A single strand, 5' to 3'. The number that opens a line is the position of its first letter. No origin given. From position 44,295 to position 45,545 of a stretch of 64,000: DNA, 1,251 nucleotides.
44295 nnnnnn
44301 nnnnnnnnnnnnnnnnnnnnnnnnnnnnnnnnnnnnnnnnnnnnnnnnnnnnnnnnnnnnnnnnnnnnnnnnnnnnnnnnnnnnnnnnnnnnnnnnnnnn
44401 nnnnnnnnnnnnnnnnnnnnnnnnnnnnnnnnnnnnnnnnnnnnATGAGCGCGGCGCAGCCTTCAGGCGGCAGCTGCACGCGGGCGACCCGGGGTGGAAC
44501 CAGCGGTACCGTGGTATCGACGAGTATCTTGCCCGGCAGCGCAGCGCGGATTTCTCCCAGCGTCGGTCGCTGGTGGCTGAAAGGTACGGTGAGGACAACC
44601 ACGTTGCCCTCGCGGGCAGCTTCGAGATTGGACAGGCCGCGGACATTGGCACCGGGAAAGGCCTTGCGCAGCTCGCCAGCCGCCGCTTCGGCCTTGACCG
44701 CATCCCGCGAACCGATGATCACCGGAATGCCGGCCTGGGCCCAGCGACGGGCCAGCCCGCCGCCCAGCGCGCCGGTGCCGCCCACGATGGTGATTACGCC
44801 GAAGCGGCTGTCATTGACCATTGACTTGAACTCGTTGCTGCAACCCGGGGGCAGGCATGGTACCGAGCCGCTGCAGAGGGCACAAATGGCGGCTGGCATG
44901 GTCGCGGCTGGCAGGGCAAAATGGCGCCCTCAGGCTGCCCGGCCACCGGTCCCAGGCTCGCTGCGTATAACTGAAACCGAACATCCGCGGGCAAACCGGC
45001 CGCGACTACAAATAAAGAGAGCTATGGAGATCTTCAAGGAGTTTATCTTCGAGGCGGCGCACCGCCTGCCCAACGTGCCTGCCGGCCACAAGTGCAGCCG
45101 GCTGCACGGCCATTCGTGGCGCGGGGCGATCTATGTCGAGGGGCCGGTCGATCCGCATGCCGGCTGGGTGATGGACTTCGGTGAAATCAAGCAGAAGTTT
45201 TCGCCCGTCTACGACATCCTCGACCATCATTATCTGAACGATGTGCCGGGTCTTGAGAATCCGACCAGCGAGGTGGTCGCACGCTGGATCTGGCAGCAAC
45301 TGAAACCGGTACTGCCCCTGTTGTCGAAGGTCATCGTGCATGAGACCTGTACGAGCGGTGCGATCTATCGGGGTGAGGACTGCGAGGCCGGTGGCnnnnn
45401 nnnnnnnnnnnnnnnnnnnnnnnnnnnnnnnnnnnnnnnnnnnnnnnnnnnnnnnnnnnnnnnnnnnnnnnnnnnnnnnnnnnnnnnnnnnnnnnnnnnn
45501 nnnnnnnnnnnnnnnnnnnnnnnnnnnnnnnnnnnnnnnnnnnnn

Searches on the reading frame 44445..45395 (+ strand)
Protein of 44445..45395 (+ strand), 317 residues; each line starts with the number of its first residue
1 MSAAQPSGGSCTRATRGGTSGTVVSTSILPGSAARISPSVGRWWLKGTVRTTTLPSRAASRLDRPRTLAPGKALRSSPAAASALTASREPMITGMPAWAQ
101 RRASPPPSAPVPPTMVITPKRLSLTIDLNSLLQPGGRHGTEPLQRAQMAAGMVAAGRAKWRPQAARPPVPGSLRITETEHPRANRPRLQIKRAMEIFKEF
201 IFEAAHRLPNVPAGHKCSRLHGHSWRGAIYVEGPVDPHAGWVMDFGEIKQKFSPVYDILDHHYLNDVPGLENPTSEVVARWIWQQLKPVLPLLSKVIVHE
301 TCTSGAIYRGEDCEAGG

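Call 27: search_protein_families(library=pfam, proteins=[window:44445-45395:+], max_evalue=0.0001)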
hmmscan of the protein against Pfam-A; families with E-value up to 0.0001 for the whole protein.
window:44445-45395:+ (317 aa): 1 family
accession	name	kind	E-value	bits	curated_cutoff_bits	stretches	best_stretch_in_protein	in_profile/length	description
PF01242.24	PTPS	-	3.5e-36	124.3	22.4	1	195-311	1-121/121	6-pyruvoyl tetrahydropterin synthase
